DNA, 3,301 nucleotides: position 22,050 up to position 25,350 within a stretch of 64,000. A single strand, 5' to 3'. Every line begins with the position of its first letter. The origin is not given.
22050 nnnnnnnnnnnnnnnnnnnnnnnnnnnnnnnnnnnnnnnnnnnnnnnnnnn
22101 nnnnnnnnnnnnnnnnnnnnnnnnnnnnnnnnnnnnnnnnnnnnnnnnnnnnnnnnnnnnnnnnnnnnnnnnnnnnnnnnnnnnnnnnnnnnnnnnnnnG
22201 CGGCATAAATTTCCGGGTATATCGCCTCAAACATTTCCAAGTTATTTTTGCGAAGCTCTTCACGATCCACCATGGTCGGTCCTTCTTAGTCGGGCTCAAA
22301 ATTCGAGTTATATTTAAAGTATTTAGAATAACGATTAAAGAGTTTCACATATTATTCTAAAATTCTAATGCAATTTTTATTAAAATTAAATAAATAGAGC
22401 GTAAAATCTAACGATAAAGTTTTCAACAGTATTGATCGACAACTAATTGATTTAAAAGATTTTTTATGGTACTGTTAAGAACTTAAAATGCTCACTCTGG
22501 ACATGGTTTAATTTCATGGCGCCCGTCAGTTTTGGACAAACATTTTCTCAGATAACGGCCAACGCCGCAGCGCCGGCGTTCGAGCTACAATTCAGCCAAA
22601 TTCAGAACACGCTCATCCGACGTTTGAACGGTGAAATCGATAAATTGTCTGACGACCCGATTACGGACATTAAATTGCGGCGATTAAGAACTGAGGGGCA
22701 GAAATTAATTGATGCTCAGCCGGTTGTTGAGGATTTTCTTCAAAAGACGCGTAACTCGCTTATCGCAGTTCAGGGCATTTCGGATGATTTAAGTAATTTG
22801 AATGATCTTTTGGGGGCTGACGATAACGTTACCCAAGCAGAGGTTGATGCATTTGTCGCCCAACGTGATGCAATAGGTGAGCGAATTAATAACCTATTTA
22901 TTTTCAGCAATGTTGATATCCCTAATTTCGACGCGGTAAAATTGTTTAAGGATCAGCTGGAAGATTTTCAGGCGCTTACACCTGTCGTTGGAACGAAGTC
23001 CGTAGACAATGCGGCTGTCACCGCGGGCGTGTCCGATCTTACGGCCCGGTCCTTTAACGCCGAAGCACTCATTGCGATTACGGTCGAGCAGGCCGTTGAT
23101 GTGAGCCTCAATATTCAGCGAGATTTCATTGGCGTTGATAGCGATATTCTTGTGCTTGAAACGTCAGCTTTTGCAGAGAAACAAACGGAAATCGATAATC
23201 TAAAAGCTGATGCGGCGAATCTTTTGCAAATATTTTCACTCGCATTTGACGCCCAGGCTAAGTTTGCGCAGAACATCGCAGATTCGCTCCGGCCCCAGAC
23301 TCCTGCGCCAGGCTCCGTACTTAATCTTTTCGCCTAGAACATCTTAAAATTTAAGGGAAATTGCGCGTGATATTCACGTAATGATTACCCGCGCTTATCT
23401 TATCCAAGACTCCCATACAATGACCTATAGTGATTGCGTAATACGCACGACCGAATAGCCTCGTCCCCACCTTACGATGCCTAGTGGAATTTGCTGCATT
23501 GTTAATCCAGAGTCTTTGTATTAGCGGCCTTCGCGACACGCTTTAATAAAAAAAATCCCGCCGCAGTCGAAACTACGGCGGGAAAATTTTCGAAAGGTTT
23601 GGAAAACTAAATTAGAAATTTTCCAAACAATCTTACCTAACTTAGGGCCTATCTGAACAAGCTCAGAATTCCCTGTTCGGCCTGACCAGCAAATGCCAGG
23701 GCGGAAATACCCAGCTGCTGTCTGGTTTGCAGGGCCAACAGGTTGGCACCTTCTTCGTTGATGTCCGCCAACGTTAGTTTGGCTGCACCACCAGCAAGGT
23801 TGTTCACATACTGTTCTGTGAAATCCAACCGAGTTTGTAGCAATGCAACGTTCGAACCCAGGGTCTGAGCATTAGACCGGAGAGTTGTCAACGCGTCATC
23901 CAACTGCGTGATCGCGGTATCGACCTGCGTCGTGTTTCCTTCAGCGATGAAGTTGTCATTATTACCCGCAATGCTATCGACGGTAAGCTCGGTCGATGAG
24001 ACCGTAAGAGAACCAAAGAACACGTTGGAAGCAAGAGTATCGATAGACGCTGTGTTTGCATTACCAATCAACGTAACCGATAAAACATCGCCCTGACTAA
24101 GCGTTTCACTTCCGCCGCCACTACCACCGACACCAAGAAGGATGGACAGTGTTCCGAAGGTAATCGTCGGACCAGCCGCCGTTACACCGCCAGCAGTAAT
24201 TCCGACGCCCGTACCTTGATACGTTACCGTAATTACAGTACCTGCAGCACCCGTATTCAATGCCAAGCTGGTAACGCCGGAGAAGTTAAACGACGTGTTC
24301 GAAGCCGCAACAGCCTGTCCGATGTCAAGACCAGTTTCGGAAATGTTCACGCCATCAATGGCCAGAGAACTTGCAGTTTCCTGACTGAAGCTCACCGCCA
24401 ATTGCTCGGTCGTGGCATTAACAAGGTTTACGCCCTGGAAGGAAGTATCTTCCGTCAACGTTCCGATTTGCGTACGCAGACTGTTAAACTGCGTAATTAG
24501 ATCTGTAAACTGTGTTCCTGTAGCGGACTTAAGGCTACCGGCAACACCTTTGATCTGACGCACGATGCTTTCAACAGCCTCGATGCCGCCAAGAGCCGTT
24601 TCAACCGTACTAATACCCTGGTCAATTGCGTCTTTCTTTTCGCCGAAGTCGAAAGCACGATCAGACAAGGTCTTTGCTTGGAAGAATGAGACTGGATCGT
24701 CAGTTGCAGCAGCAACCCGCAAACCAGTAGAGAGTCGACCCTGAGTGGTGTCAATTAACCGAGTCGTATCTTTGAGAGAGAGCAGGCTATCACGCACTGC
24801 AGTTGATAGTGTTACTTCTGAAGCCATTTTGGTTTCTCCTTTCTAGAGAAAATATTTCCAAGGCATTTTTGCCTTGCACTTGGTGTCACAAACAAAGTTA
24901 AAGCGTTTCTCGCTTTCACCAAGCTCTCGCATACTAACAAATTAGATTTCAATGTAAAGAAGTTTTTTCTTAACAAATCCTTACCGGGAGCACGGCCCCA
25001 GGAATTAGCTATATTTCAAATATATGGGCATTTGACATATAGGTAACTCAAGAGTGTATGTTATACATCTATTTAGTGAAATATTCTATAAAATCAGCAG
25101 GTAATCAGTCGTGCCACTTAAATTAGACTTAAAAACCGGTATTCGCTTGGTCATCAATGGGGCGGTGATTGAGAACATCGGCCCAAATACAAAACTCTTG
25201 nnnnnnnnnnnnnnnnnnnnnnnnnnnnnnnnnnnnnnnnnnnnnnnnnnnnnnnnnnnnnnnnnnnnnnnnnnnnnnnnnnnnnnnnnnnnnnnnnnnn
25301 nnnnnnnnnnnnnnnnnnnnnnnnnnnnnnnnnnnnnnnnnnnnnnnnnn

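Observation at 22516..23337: Uncharacterised 273-aa Cys/Trp/His/Tyr-free protein between maf and flagellin: possible novel flagellar export substrate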

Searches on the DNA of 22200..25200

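Call 47: search_rna_families(source=window, start=22200, end=25200, threshold=evalue, max_evalue=1)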
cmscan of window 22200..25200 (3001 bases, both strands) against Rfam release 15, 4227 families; matches with E-value up to 1: 2.
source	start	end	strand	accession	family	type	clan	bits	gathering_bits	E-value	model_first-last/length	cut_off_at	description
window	23548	23650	-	RF00515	PyrR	Cis-reg;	-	26.3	54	0.91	1-115/115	no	PyrR binding site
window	23553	23593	-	RF04063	MIR2629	Gene; miRNA;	-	19.7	60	0.19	1-66/66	no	MIR2629 microRNA precursor family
